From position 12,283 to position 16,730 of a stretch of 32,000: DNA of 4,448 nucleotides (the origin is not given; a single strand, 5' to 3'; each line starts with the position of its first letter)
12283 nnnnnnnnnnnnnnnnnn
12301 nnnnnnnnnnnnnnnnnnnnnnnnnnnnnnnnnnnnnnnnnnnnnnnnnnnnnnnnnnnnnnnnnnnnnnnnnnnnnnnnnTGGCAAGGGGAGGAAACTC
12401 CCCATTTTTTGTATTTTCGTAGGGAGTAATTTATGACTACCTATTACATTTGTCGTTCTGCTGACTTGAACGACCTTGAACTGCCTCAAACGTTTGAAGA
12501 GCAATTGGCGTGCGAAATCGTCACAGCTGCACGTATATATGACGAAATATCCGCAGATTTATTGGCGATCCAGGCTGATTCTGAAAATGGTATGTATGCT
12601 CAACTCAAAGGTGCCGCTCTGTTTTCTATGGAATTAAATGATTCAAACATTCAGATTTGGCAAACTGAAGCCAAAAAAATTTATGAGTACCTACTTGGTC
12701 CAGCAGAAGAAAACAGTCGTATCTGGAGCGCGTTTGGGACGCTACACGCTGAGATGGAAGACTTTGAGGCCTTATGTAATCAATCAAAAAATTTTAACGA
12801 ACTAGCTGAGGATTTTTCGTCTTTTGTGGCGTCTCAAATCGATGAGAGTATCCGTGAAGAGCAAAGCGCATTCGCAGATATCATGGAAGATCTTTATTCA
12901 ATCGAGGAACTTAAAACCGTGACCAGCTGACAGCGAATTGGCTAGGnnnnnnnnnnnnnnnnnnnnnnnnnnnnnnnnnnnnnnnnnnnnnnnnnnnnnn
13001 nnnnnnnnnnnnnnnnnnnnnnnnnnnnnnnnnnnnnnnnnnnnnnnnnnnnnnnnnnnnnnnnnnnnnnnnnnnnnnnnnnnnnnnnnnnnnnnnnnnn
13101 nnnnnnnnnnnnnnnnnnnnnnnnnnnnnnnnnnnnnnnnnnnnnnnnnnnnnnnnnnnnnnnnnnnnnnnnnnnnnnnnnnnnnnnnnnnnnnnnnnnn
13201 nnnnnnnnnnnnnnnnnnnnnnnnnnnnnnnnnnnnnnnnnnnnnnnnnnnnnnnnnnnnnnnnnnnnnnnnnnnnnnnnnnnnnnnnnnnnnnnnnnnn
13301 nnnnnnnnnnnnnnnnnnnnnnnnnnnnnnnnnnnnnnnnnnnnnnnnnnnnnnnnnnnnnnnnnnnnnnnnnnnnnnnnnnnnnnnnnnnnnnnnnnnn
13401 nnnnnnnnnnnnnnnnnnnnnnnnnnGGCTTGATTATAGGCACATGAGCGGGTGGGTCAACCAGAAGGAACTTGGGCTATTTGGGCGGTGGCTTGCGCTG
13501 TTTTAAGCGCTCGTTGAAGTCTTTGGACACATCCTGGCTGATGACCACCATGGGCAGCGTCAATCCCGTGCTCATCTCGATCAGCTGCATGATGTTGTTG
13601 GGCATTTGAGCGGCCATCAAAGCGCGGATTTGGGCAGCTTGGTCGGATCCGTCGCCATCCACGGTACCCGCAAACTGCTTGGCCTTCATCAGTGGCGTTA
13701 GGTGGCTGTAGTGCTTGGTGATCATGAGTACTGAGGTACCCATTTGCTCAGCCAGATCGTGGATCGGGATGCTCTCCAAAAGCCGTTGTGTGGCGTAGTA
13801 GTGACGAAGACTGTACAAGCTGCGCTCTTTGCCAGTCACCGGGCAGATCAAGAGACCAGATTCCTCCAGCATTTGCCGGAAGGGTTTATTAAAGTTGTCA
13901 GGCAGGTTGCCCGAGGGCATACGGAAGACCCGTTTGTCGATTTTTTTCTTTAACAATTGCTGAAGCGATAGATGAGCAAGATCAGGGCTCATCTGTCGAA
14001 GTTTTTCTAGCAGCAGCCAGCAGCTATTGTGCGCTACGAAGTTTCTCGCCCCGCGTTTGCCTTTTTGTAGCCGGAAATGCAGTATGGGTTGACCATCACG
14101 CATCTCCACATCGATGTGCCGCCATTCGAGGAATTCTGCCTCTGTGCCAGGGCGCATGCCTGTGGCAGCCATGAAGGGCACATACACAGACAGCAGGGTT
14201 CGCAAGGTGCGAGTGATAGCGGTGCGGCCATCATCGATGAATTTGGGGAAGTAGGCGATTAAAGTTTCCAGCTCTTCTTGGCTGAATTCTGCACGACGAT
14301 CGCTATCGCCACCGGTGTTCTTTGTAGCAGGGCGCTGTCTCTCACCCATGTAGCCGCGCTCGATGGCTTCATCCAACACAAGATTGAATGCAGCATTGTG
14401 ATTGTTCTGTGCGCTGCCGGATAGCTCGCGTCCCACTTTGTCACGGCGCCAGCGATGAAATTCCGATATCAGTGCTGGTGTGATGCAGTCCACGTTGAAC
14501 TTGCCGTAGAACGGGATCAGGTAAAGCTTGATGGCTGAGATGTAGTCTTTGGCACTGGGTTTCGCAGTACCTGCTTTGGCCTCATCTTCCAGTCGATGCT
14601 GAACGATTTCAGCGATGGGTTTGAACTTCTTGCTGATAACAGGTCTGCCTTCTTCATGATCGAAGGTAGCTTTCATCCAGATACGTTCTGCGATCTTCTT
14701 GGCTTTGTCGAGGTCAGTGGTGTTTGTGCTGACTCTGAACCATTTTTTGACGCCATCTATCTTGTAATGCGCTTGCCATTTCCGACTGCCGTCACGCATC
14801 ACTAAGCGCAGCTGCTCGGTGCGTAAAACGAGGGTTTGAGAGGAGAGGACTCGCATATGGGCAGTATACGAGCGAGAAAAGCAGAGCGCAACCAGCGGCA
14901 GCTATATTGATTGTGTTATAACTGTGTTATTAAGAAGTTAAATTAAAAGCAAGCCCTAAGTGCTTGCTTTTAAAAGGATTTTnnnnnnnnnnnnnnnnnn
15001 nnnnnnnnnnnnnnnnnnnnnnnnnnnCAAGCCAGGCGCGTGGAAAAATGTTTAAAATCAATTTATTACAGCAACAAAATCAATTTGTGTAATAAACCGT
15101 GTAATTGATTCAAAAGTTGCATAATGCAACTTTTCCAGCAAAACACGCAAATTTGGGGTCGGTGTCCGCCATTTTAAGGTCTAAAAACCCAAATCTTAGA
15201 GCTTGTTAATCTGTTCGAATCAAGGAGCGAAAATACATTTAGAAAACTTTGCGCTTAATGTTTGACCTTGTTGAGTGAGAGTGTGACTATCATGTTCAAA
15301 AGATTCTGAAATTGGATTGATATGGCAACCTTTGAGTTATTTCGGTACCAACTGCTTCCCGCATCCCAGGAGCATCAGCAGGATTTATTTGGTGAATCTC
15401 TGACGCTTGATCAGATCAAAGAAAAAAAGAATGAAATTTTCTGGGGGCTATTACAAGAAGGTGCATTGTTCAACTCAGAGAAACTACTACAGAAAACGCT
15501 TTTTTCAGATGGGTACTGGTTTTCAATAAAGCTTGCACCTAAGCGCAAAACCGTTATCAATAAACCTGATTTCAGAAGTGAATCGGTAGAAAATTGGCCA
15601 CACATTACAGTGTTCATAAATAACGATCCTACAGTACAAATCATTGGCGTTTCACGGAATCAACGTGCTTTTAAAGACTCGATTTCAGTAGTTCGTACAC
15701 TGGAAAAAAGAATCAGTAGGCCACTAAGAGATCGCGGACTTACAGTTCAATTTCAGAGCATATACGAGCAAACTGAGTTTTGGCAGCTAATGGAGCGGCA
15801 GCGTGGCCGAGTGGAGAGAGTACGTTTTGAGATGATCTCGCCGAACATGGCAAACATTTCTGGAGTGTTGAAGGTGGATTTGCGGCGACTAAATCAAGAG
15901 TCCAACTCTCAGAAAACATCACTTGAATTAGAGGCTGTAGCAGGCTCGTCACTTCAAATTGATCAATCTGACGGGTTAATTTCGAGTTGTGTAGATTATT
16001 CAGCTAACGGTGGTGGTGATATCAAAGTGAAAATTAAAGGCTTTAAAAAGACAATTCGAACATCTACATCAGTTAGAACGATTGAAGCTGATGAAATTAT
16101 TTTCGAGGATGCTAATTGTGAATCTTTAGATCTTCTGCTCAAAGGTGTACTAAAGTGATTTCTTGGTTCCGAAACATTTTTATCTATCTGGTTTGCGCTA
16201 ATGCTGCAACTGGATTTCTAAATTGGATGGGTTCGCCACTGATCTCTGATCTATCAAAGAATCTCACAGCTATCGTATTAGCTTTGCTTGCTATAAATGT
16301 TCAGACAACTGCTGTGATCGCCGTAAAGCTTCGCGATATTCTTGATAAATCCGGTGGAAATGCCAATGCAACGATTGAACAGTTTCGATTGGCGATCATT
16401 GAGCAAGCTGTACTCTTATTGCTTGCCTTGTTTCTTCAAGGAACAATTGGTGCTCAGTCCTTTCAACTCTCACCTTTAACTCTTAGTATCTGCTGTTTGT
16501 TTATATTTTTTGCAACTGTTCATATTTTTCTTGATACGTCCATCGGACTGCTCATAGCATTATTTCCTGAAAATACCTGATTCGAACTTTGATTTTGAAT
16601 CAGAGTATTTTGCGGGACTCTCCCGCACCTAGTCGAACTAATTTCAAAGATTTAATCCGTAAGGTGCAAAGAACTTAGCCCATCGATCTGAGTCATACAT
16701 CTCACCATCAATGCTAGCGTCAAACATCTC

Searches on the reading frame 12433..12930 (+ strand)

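Call 9: search_protein_families(library=pfam, proteins=[window:12433-12930:+], max_evalue=0.01)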
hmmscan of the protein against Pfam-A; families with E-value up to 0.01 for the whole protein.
window:12433-12930:+ (165 aa): 0 families

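Call 10: search_protein_families(library=padloc, proteins=[window:12433-12930:+], max_evalue=0.1)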
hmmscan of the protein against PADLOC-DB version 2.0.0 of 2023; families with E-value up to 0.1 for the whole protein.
window:12433-12930:+ (165 aa): 1 family
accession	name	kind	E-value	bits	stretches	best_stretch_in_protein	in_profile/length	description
PDLC01496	Cas6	-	0.027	11.9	1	22-94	79-152/281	"CAS-I,CAS-II,CAS-III,CAS-IV,CAS-V,CAS-VI; crRNAmaturation"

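Call 89: search_protein_families(library=phrogs, proteins=[window:12433-12930:+], max_evalue=0.001)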
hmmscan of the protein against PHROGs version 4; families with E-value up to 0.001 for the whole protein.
window:12433-12930:+ (165 aa): 0 families

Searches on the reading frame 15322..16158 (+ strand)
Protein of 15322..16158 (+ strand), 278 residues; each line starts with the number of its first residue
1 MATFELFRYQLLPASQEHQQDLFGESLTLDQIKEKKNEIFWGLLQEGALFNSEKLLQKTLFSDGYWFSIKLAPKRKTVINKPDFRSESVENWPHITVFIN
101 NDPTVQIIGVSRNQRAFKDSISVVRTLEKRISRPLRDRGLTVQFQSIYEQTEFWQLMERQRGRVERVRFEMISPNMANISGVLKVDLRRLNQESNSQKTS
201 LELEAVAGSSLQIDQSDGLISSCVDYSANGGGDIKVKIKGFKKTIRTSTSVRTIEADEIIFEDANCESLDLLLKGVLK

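Call 9: search_protein_families(library=pfam, proteins=[window:15322-16158:+], max_evalue=0.01)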
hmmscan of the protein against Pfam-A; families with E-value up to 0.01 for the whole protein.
window:15322-16158:+ (278 aa): 0 families

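Call 10: search_protein_families(library=padloc, proteins=[window:15322-16158:+], max_evalue=0.1)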
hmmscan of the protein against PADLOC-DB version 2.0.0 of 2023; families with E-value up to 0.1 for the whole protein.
window:15322-16158:+ (278 aa): 0 families

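Call 87: search_protein_families(library=ncbifam, proteins=[window:15322-16158:+], max_evalue=0.01)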
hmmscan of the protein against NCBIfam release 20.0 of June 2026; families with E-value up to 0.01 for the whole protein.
window:15322-16158:+ (278 aa): 0 families

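Call 89: search_protein_families(library=phrogs, proteins=[window:15322-16158:+], max_evalue=0.001)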
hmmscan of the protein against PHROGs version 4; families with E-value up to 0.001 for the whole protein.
window:15322-16158:+ (278 aa): 0 families

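Call 90: find_homologous_proteins(query=window:15322-16155:+, max_evalue=0.001)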
Query window:15322-16155:+ (278 aa): 98 proteins with E <= 0.001 among 948 candidates.
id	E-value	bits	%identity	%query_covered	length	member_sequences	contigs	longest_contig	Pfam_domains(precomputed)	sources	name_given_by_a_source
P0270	1.9e-170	583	96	100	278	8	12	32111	-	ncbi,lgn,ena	ncbi:hypothetical protein MCEMAEM4_03403 [Burkholderiaceae bacterium]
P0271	6.7e-130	450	71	100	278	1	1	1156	-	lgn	-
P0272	9.8e-124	430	69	100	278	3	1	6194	-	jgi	jgi:hypothetical protein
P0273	4.2e-115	402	65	100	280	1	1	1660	-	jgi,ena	-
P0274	1.7e-107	377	62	100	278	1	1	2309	-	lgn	-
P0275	1.8e-105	370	61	100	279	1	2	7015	-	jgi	jgi:hypothetical protein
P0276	3.4e-92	326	54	100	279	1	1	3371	-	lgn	-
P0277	2.6e-91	324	53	99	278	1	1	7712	-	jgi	-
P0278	1.2e-89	318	53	100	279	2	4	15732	-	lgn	-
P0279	5.5e-88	313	51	99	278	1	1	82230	-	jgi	jgi:hypothetical protein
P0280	5.6e-87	309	51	99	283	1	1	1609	-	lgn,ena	-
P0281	1.7e-84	301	69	71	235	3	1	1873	-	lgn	-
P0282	2.4e-78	281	49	98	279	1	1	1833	-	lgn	-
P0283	2.0e-77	278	49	100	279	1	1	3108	-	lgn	-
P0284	3.4e-77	277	47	100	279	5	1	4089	-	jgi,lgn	jgi:hypothetical protein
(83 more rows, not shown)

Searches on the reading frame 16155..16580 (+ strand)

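Call 9: search_protein_families(library=pfam, proteins=[window:16155-16580:+], max_evalue=0.01)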
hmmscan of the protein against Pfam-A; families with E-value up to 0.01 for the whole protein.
window:16155-16580:+ (141 aa): 0 families

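Call 10: search_protein_families(library=padloc, proteins=[window:16155-16580:+], max_evalue=0.1)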
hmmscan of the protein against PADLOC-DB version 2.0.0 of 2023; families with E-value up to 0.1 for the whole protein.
window:16155-16580:+ (141 aa): 1 family
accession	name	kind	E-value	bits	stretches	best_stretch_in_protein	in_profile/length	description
PDLC01093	C3a205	-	0.038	11.4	1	24-98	10-69/330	Unknown function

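Call 87: search_protein_families(library=ncbifam, proteins=[window:16155-16580:+], max_evalue=0.01)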
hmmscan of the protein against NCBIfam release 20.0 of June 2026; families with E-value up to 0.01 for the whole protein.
window:16155-16580:+ (141 aa): 0 families

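Call 89: search_protein_families(library=phrogs, proteins=[window:16155-16580:+], max_evalue=0.001)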
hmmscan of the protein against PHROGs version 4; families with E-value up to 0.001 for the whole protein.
window:16155-16580:+ (141 aa): 0 families
